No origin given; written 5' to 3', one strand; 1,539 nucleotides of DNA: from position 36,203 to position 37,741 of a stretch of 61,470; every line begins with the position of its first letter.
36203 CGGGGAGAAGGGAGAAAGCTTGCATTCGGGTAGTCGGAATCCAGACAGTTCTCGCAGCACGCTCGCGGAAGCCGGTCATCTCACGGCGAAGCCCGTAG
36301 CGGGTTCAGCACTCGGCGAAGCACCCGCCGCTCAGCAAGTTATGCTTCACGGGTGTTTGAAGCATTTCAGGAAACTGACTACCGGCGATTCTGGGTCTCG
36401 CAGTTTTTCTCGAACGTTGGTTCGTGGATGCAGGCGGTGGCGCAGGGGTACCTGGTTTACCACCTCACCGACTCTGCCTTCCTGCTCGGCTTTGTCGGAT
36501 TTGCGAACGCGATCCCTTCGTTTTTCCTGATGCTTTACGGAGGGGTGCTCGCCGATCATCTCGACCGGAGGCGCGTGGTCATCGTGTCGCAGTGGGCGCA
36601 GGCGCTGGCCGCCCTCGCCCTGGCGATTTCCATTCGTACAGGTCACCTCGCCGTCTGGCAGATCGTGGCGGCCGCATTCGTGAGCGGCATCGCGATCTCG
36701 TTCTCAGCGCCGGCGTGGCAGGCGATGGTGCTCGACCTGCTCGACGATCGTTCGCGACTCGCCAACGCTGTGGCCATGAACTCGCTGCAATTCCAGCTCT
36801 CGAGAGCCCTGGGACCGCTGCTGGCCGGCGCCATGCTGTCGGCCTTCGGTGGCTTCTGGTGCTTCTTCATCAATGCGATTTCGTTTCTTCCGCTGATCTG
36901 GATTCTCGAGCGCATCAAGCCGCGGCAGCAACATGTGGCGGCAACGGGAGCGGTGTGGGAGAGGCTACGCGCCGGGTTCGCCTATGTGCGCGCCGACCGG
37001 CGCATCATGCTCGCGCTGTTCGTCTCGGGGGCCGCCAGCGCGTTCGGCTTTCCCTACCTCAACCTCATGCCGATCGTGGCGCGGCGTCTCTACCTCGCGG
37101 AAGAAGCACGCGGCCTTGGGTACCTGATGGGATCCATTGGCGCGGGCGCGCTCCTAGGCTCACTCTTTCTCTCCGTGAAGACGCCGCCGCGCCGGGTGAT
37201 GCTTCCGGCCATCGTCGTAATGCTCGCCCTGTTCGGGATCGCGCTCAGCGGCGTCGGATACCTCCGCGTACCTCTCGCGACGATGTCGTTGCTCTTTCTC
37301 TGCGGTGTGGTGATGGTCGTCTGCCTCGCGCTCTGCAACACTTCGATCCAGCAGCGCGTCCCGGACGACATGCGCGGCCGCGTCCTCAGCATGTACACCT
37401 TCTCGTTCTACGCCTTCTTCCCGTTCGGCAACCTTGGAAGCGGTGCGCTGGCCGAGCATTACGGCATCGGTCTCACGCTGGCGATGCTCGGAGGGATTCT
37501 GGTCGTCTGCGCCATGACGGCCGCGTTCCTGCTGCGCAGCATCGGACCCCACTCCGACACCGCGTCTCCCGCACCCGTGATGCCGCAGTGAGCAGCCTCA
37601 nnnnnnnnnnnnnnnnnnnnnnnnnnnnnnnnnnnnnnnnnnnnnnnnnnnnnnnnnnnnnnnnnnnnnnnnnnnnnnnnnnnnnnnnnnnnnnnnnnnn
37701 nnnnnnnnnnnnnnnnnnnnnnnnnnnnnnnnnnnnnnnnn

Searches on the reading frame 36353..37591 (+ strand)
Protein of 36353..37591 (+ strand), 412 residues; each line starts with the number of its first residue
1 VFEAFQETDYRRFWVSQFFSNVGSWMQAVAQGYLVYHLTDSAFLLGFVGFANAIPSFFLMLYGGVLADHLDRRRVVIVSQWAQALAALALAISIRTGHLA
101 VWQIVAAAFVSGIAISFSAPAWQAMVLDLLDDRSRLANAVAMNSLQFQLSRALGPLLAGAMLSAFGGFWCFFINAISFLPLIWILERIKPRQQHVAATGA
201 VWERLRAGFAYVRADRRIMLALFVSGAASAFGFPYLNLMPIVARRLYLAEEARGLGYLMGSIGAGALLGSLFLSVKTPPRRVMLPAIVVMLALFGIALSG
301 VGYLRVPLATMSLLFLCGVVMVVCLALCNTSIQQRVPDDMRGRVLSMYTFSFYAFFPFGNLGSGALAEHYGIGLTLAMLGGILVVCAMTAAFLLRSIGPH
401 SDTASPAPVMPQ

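Call 26: search_protein_families(library=pfam, proteins=[window:36353-37591:+], max_evalue=0.001)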
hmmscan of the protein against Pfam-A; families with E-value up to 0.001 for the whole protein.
window:36353-37591:+ (412 aa): 2 families
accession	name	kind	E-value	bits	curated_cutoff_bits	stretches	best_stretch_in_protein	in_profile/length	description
PF05977.19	MFS_3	-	7.6e-67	226.4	27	1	4-391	6-392/524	Transmembrane secretion effector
PF07690.21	MFS_1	-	7.1e-41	140.7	33.4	2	14-354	2-341/347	Major Facilitator Superfamily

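Call 74: search_protein_families(library=ncbifam, proteins=[window:36353-37591:+], max_evalue=1e-10)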
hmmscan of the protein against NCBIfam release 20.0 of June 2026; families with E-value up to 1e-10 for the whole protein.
window:36353-37591:+ (412 aa): 8 families
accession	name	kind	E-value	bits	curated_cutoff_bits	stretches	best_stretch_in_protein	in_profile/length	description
TIGR00900.1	2A0121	subfamily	5.9e-51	173.9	319.6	1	10-371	1-364/364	H+ Antiporter protein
NF007792.0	PRK10489.1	equivalog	2.8e-33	115.5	324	1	7-396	16-401/419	enterobactin transporter EntS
NF012178.0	tet_MFS_V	exception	1.9e-24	86.6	640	1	4-390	4-397/409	tetracycline efflux MFS transporter Tet(V)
NF052575.1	MFS_efflux_Tap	equivalog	1.4e-15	57.2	625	1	19-393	15-394/401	multidrug efflux MFS transporter Tap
NF000154.1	macrolide_MefEN2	exception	8.9e-13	48.3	800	1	42-393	40-391/401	macrolide efflux MFS transporter Mef(En2)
NF000245.1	macrolide_MefA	exception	9.7e-12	44.6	675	1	10-390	11-392/405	macrolide efflux MFS transporter Mef(A)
NF000051.1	macrolide_MefB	exception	1.2e-11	44.2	800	1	13-395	14-397/409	macrolide efflux MFS transporter Mef(B)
NF000246.1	macrolide_MefC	exception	2.4e-11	43.3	870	1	10-386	10-388/407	macrolide efflux MFS transporter Mef(C)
